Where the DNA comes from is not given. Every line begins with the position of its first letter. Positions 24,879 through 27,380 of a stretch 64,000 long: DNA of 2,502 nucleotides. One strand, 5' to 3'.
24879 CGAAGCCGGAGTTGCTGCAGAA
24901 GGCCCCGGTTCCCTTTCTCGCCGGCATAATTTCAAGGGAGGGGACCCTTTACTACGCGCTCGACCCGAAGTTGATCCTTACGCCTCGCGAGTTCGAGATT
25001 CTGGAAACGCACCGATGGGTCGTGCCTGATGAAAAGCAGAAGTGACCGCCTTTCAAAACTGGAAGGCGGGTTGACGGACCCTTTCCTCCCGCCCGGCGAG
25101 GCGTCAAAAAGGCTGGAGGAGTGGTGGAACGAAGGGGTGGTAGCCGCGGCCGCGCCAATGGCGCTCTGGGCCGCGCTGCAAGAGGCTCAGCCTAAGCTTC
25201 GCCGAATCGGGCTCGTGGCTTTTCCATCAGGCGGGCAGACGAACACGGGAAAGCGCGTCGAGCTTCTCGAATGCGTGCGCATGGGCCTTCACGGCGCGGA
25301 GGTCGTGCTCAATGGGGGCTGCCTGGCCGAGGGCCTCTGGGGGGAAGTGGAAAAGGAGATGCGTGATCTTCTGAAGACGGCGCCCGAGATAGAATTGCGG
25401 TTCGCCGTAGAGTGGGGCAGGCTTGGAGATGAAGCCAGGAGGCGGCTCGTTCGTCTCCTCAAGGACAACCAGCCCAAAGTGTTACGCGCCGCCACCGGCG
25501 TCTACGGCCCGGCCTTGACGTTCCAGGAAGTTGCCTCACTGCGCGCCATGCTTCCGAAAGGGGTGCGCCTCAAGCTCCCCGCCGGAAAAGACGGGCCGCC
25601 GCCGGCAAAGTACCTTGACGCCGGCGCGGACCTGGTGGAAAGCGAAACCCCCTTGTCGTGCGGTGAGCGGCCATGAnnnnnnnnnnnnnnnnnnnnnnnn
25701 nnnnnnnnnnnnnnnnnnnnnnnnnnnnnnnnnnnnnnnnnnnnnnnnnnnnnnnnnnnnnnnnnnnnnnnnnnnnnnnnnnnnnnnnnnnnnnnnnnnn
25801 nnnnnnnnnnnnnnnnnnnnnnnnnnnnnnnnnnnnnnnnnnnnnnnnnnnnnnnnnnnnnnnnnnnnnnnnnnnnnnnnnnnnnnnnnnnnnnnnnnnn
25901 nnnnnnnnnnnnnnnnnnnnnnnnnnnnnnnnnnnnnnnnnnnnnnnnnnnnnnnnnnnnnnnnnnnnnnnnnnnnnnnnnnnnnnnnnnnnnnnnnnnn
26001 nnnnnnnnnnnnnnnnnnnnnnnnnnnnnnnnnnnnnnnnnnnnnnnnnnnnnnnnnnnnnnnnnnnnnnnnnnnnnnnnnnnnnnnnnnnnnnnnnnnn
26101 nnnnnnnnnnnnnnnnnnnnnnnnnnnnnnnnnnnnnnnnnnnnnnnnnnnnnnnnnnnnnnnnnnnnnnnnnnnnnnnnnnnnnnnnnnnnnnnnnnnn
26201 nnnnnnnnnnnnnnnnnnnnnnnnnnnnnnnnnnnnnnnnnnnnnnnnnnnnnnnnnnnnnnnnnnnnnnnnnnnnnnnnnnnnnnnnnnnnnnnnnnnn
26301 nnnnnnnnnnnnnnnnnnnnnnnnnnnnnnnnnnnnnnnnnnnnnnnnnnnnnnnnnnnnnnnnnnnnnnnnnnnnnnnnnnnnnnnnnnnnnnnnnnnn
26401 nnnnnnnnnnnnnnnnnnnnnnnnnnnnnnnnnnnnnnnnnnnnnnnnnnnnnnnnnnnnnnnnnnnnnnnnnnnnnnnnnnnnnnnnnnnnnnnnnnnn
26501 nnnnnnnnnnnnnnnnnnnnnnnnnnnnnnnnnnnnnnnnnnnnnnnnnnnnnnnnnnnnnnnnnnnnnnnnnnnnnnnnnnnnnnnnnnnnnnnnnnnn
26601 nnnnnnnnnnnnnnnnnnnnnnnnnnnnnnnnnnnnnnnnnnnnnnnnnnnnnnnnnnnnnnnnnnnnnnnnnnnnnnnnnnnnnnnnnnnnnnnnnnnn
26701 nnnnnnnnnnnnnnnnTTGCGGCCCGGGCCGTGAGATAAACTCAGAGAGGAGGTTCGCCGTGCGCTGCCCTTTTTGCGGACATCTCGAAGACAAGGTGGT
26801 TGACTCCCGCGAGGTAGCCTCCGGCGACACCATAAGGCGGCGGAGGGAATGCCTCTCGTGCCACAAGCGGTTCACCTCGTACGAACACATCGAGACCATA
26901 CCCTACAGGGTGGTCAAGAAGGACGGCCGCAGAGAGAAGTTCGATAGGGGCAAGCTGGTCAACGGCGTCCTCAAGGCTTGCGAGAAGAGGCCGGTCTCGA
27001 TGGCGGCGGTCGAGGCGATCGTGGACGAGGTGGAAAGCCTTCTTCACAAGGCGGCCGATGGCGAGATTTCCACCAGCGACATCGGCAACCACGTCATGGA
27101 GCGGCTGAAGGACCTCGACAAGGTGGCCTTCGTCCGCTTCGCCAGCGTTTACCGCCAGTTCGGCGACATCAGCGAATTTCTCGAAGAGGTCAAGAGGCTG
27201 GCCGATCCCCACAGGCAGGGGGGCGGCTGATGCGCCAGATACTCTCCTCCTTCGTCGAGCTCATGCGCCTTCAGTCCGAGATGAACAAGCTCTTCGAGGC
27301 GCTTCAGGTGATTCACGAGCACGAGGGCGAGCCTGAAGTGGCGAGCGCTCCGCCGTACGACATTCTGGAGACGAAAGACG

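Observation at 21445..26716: Five-gene translationally coupled chemosensory operon ending in a DeoC-like protein and a flippase-like membrane protein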

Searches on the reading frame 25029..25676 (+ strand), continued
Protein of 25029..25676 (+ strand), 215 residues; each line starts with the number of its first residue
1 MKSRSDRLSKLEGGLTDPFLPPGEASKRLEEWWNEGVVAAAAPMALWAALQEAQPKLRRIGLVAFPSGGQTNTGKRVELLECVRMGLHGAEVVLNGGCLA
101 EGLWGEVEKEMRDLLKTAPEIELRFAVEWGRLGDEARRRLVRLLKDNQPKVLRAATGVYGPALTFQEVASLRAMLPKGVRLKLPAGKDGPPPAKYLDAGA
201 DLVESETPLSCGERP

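Call 30: fold_search(model_id=the predicted structure, library=pdb)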
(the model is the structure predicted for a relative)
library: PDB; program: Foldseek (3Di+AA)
matches with E <= 10: 1780; with E <= 0.001: 365
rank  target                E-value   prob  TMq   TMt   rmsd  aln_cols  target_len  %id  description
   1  1mzh_A                4.9e-14  1.00  0.86  0.82   2.1       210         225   18  QR15, an Aldolase (released 2003-02-04)
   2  1mzh_B                4.9e-13  1.00  0.86  0.84   2.3       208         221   18  QR15, an Aldolase (released 2003-02-04)
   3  6d33_A                1.3e-12  1.00  0.81  0.78   2.9       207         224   19  Crystal structure of BH1352 2-deoxyribose-5-phosphate from Bacillus halodurans (released 2019-10-16)
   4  3ng3_C                1.4e-12  1.00  0.84  0.83   2.4       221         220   19  Crystal structure of deoxyribose phosphate aldolase from mycobacterium avium 104 in a schiff base with an unknown alde (released 2010-06-23)
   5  6msw_F                1.6e-12  1.00  0.81  0.81   2.7       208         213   19  Crystal structure of BH1352 2-deoxyribose-5-phosphate from Bacillus halodurans, K184L mutant (released 2019-10-23)
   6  5dbu_B                1.7e-12  1.00  0.84  0.86   2.5       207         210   16  Crystal structure of 2-deoxyribose-5-phosphate aldolase (1-220) from Streptococcus suis (released 2016-04-13)
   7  5dbu_A                2.1e-12  1.00  0.84  0.85   2.4       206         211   16  Crystal structure of 2-deoxyribose-5-phosphate aldolase (1-220) from Streptococcus suis (released 2016-04-13)
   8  6d33_C                2.2e-12  1.00  0.81  0.82   2.9       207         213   19  Crystal structure of BH1352 2-deoxyribose-5-phosphate from Bacillus halodurans (released 2019-10-16)
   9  1ub3_A                2.3e-12  1.00  0.85  0.86   2.1       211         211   22  Crystal Structure of Tetrameric Structure of Aldolase from thermus thermophilus HB8 (released 2003-04-08)
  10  3ng3_A                2.3e-12  1.00  0.81  0.80   2.3       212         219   20  Crystal structure of deoxyribose phosphate aldolase from mycobacterium avium 104 in a schiff base with an unknown alde (released 2010-06-23)
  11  5dbu_D                3.3e-12  1.00  0.85  0.86   2.3       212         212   16  Crystal structure of 2-deoxyribose-5-phosphate aldolase (1-220) from Streptococcus suis (released 2016-04-13)
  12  6d33_E                3.3e-12  1.00  0.83  0.82   3.0       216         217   19  Crystal structure of BH1352 2-deoxyribose-5-phosphate from Bacillus halodurans (released 2019-10-16)
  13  6msw_C                3.3e-12  1.00  0.83  0.82   3.0       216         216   19  Crystal structure of BH1352 2-deoxyribose-5-phosphate from Bacillus halodurans, K184L mutant (released 2019-10-23)
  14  3ng3_D                4.5e-12  1.00  0.82  0.81   2.3       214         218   20  Crystal structure of deoxyribose phosphate aldolase from mycobacterium avium 104 in a schiff base with an unknown alde (released 2010-06-23)
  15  3ng3_B                4.8e-12  1.00  0.83  0.82   2.4       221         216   19  Crystal structure of deoxyribose phosphate aldolase from mycobacterium avium 104 in a schiff base with an unknown alde (released 2010-06-23)
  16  6d33_F                4.8e-12  1.00  0.83  0.81   3.0       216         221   19  Crystal structure of BH1352 2-deoxyribose-5-phosphate from Bacillus halodurans (released 2019-10-16)
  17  6d33_B                4.8e-12  1.00  0.83  0.82   2.9       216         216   20  Crystal structure of BH1352 2-deoxyribose-5-phosphate from Bacillus halodurans (released 2019-10-16)
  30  6d33_D                1.7e-11  1.00  0.84  0.84   3.0       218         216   19  Crystal structure of BH1352 2-deoxyribose-5-phosphate from Bacillus halodurans (released 2019-10-16)
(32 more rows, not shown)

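Call 42: search_protein_representatives(alignment_id=A1)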
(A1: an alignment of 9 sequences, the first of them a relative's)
Query: 9 sequences, 216 profile positions. Proteins with E-value up to 0.001 (for the whole library): 1384; up to 1e-10: 111; up to 1e-30: 14. The best 150 are listed.
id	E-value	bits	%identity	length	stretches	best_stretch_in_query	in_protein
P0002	3.8e-104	363.1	-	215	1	1-214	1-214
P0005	3.0e-93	327.5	-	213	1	1-213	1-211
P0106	7.7e-62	224.8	-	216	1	3-212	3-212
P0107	2.8e-60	219.7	-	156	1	62-214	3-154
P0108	5.8e-59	215.4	-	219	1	4-214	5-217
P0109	2.4e-58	213.4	-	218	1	4-215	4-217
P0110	1.5e-56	207.6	-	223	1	7-210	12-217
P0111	8.9e-54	198.4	-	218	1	1-214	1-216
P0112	3.5e-50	186.7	-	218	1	1-211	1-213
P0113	1.3e-47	178.3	-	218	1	1-212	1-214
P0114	1.3e-44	168.5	-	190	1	29-214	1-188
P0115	3.4e-39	150.8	-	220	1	1-212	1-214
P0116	2.9e-37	144.5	-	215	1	5-214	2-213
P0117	3.4e-35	137.7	-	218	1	9-202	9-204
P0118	2.6e-23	98.9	-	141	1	77-214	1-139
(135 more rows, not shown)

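Call 45: find_related_loci(query=A2, collection=metagenome_contigs, flank=10000)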
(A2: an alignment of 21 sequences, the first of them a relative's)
Query A2 (215 aa) in metagenome_contigs; peptide patterns used: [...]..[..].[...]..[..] (x = any residue, [..] = any of these).
116 stretches matched a pattern; 14 encode a relative of the query (tblastn E <= 1e-3); 14 distinct loci.
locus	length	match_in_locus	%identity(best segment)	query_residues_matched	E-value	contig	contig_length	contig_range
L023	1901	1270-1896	64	1-209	2e-86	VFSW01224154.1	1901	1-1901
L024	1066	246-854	43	8-208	5e-41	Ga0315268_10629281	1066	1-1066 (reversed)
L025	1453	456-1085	43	1-208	4e-40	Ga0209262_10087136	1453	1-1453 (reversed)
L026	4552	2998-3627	41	1-208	3e-37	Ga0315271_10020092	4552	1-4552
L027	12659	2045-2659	41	6-208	2e-35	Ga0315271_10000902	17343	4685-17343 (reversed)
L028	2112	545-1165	42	1-208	2e-35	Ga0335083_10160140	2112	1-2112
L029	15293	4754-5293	41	1-179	5e-32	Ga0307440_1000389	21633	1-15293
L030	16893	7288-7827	41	1-179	5e-32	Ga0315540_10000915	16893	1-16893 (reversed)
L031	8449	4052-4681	35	1-208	8e-30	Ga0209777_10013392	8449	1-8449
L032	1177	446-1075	37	1-208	1e-29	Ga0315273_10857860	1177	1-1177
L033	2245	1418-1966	42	1-181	2e-28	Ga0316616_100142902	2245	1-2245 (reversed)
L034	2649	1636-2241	36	1-200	6e-28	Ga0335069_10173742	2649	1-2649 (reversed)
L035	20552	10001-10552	40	9-188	3e-25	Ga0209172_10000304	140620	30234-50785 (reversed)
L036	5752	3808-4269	42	8-160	5e-22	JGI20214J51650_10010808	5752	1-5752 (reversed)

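Call 54: search_protein_families(library=pfam, proteins=[window:25029-25676:+], max_evalue=10)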
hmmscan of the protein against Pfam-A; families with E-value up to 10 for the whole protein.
window:25029-25676:+ (215 aa): 0 families

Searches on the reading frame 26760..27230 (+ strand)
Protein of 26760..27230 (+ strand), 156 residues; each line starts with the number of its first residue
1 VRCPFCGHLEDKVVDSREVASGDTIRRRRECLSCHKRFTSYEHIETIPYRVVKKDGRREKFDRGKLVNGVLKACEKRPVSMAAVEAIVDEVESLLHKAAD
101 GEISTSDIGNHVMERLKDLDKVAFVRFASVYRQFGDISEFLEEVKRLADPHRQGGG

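Call 3: search_protein_families(library=pfam, proteins=[window:26760-27230:+], max_evalue=0.1)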
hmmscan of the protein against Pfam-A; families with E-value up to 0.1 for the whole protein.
window:26760-27230:+ (156 aa): 6 families
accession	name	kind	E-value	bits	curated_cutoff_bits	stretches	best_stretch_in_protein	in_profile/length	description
PF03477.21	ATP-cone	-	2.4e-23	82.9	25.8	1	50-134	2-85/88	ATP cone domain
PF22811.2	Zn_ribbon_NrdR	-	6.5e-21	74.4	27.2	1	1-42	1-42/42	Transcriptional repressor NrdR-like, N-terminal domain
PF17190.9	RecG_N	-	0.028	15.5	23.1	1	84-149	2-67/89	RecG N-terminal helical domain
PF23455.1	DUF7129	-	0.028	14.6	30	1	28-47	11-30/45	Domain of unknown function (DUF7129)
PF12760.12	Zn_ribbon_IS1595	-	0.033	14.6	25.4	1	2-36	20-45/46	Transposase zinc-ribbon domain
PF12872.13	OST-HTH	-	0.057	13.7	23.8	0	88-153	6-64/71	OST-HTH/LOTUS domain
